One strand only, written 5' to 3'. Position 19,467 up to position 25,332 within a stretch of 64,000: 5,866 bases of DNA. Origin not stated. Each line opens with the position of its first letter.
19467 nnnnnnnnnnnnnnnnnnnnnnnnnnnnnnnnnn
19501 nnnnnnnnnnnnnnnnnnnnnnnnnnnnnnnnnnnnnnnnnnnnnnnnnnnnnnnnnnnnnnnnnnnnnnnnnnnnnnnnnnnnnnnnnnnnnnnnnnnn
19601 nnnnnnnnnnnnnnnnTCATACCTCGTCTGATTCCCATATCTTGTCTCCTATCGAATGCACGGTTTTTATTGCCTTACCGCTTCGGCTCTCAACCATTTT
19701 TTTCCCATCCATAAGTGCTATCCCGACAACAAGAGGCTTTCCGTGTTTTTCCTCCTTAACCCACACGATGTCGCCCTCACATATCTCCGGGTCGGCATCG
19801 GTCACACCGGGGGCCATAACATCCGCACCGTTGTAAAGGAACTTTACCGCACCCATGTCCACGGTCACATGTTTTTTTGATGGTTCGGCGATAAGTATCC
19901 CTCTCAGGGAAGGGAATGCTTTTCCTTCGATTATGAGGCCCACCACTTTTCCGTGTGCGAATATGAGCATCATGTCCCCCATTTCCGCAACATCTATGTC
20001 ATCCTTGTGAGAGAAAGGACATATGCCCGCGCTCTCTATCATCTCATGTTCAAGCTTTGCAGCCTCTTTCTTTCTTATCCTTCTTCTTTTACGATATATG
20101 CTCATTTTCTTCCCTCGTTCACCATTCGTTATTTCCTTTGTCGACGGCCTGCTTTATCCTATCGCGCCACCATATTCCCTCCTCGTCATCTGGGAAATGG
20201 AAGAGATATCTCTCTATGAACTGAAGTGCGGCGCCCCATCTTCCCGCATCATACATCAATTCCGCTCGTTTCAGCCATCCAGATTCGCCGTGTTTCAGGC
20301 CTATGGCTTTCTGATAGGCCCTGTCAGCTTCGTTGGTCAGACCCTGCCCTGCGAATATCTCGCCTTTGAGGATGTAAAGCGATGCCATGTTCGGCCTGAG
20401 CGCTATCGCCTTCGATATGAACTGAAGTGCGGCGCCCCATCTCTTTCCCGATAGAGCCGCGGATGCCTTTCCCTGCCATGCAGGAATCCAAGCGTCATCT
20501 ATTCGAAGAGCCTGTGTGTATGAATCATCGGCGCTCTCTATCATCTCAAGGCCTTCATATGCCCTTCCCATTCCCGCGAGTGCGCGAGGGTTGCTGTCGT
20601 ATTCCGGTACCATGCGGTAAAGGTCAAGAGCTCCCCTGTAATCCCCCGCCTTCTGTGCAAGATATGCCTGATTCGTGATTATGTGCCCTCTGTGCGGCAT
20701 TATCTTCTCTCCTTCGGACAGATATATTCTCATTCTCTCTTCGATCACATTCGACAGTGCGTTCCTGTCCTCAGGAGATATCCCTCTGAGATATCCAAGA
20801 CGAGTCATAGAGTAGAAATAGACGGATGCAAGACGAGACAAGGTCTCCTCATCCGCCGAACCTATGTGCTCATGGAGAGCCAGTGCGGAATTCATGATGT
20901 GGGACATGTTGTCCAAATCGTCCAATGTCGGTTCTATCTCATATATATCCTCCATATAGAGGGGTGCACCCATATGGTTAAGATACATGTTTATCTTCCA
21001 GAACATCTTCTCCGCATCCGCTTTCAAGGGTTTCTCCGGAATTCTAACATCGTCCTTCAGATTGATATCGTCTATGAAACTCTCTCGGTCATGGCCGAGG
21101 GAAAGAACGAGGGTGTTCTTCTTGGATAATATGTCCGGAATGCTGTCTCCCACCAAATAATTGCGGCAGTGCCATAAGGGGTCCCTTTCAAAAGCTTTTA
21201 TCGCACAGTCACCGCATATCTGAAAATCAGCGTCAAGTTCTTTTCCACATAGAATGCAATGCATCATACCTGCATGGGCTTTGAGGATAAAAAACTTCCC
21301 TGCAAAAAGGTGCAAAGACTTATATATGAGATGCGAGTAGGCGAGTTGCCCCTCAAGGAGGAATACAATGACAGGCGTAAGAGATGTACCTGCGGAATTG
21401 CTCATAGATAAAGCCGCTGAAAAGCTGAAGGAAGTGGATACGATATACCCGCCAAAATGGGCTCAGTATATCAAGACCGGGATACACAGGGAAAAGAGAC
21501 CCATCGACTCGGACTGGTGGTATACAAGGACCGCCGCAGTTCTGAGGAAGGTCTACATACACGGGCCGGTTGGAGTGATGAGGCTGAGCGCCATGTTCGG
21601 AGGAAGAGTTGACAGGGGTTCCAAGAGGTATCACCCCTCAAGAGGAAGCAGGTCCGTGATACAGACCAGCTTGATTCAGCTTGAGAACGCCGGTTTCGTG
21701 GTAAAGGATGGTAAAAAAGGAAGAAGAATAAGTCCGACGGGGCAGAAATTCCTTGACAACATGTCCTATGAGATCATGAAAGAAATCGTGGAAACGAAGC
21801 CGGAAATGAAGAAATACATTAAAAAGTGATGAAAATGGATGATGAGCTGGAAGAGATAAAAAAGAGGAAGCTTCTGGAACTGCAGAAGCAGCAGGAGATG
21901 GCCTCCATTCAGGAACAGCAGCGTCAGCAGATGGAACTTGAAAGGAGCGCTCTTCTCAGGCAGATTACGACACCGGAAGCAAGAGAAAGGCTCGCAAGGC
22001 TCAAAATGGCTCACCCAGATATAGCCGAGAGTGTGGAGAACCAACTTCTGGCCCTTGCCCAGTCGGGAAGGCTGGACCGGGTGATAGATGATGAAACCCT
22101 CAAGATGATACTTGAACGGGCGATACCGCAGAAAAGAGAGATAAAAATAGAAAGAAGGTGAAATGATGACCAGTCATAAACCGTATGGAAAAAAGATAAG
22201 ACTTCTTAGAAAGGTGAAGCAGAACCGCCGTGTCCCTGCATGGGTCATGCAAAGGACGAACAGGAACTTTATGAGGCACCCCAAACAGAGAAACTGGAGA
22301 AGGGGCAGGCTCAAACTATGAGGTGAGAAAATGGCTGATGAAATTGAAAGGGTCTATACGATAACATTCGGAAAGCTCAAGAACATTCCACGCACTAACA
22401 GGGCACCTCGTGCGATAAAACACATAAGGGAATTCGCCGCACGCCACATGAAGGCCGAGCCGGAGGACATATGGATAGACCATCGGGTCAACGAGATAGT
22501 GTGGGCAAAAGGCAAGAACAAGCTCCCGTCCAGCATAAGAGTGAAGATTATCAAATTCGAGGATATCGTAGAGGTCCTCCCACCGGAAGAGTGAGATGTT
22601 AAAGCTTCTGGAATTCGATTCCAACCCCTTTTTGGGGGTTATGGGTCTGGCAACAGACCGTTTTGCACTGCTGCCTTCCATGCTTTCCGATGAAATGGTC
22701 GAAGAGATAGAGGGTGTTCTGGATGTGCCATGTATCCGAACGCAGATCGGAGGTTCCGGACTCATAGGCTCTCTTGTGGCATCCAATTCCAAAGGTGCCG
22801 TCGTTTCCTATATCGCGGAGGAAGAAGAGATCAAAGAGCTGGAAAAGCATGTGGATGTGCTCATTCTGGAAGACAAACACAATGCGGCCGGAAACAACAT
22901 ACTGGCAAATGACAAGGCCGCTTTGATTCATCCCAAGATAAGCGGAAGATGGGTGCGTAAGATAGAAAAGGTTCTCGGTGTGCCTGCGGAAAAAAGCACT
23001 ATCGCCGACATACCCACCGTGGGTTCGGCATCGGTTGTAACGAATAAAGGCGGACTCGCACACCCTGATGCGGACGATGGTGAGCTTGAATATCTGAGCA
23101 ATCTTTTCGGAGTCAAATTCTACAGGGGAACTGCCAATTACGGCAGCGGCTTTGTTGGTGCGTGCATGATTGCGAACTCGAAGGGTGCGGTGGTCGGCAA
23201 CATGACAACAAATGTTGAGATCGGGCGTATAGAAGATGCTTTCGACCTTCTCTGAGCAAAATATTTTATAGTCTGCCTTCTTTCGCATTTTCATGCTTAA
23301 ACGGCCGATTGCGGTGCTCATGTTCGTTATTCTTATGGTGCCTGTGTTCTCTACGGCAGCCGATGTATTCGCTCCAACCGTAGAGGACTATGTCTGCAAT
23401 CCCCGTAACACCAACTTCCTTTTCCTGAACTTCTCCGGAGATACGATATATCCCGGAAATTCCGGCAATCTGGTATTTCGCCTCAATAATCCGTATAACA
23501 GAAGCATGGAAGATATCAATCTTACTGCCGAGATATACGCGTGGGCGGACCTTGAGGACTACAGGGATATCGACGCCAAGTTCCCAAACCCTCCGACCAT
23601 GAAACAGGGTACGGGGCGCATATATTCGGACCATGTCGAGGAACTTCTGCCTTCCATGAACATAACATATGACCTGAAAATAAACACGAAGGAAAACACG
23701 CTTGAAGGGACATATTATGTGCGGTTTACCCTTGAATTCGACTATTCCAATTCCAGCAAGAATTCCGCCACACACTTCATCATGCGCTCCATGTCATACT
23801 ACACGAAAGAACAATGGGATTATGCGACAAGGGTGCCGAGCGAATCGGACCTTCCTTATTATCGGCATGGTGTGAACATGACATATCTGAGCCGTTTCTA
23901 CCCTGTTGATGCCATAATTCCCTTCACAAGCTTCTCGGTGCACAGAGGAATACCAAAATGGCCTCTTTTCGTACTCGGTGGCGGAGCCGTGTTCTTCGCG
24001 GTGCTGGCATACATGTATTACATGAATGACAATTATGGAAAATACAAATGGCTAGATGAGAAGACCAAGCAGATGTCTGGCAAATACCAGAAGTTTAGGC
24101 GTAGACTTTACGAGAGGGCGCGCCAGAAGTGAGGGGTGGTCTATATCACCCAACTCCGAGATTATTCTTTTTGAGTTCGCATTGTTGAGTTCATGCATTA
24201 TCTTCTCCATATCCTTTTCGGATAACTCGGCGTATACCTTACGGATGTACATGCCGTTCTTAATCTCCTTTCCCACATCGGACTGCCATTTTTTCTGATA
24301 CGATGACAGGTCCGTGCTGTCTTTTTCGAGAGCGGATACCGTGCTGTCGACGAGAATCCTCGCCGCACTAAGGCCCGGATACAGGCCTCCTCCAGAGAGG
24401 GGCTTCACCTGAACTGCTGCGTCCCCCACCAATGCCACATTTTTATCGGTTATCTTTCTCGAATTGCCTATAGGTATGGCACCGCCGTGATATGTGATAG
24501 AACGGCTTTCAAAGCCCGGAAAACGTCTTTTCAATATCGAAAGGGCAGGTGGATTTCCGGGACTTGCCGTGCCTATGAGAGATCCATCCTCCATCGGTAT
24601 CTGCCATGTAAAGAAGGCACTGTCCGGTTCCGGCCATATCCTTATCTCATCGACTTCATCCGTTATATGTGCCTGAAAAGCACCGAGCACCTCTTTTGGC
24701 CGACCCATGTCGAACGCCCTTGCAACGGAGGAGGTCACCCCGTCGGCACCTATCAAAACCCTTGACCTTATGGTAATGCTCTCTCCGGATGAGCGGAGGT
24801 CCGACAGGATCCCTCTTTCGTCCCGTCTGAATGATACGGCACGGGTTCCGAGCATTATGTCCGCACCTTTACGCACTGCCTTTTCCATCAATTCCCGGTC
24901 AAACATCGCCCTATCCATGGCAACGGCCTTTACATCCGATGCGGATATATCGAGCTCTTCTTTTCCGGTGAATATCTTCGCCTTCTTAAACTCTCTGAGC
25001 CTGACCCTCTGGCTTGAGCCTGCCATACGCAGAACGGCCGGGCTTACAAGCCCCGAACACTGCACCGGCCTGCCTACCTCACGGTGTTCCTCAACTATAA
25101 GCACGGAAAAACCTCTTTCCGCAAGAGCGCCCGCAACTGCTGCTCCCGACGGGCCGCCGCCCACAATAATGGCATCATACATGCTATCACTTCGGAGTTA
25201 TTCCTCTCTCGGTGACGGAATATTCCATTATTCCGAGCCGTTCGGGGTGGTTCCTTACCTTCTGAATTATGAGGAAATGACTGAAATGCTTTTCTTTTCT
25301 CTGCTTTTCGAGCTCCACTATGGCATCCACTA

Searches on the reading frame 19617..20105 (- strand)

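Call 27: search_protein_families(library=pfam, proteins=[window:19617-20105:-], max_evalue=0.01)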
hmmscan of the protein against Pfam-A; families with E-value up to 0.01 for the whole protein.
window:19617-20105:- (162 aa): 1 family
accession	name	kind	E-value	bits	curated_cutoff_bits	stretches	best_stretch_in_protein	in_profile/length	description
PF01472.26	PUA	-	6.4e-22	77.7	24.8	1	79-151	2-73/74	PUA domain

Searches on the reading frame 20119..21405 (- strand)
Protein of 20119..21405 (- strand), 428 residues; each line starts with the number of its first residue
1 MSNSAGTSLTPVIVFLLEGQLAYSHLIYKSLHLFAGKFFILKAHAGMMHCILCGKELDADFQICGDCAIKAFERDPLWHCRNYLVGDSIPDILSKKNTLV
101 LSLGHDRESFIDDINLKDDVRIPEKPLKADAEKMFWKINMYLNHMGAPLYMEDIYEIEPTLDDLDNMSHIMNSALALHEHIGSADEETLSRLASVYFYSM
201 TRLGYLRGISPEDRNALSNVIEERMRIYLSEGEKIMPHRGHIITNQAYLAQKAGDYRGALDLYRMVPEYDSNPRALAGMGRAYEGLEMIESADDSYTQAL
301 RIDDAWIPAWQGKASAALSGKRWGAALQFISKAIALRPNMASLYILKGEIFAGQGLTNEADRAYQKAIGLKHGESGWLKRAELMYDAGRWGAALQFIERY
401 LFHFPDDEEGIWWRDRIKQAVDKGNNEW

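Call 66: search_protein_families(library=pfam, proteins=[window:20119-21405:-], max_evalue=0.001)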
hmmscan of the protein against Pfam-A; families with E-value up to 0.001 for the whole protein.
window:20119-21405:- (428 aa): 8 families
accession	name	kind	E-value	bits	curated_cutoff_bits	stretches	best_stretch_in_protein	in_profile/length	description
PF00515.34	TPR_1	-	3.2e-11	43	27.8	0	273-303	1-31/34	Tetratricopeptide repeat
PF07719.23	TPR_2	-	4e-11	42.6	27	0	273-304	1-32/34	Tetratricopeptide repeat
PF13181.12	TPR_8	-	6e-08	32.7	25.7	0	274-303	2-31/34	Tetratricopeptide repeat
PF14559.12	TPR_19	-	1.5e-07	32.1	25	0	252-311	3-62/68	Tetratricopeptide repeat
PF13428.12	TPR_14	-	5.9e-07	30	23.5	0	376-409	3-36/44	Tetratricopeptide repeat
PF13424.12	TPR_12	-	1.4e-05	25.6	30.1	0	256-303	26-75/77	Tetratricopeptide repeat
PF13371.12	TPR_9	-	2.2e-05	24.8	35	0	317-368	5-56/73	Tetratricopeptide repeat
PF13432.12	TPR_16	-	0.00029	21.7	32.7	0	348-407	4-64/65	Tetratricopeptide repeat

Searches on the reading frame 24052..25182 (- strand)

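Call 27: search_protein_families(library=pfam, proteins=[window:24052-25182:-], max_evalue=0.01)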
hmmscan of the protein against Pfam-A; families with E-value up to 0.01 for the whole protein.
window:24052-25182:- (376 aa): 15 families
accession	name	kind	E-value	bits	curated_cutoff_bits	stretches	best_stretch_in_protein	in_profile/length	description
PF01494.25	FAD_binding_3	-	6.9e-23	81.9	22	1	2-170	2-184/349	FAD binding domain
PF01266.30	DAO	-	1.5e-11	44.9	27.9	2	3-50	1-50/353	FAD dependent oxidoreductase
PF05834.18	Lycopene_cycl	-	2.5e-07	30.5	23.4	0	234-308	241-313/380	Lycopene cyclase protein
PF12831.13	FAD_oxidored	-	3.9e-07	30.2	27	1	3-146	1-143/416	FAD dependent oxidoreductase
PF13450.12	NAD_binding_8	-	1.3e-06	29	21.9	1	6-37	1-32/68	NAD(P)-binding Rossmann-like domain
PF03486.20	HI0933_like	-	2.1e-06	27.8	50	1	3-44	2-43/244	HI0933-like protein Rossmann domain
PF07992.20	Pyr_redox_2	-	3e-05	24.1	26.1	1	2-148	1-108/291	Pyridine nucleotide-disulphide oxidoreductase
PF00070.33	Pyr_redox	-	4.4e-05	24.3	22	0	4-37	2-35/82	Pyridine nucleotide-disulphide oxidoreductase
PF04820.20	Trp_halogenase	-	6.4e-05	22.4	21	0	86-302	152-374/458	Tryptophan halogenase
PF00890.30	FAD_binding_2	-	0.0013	18.4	20.4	1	3-39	1-38/414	FAD binding domain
PF13738.12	Pyr_redox_3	-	0.0029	17.3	30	1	5-34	1-31/305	Pyridine nucleotide-disulphide oxidoreductase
PF13454.12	NAD_binding_9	-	0.0032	17.9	21.8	0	5-38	1-39/155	FAD-NAD(P)-binding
PF01946.23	Thi4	-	0.0033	17.1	26.2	1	3-49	19-66/235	Thi4 family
PF01134.28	GIDA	-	0.0041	16.7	22.1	0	3-42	1-40/391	Glucose inhibited division protein A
PF13478.12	XdhC_C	-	0.0095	16.9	29.7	0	5-117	2-81/125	XdhC Rossmann domain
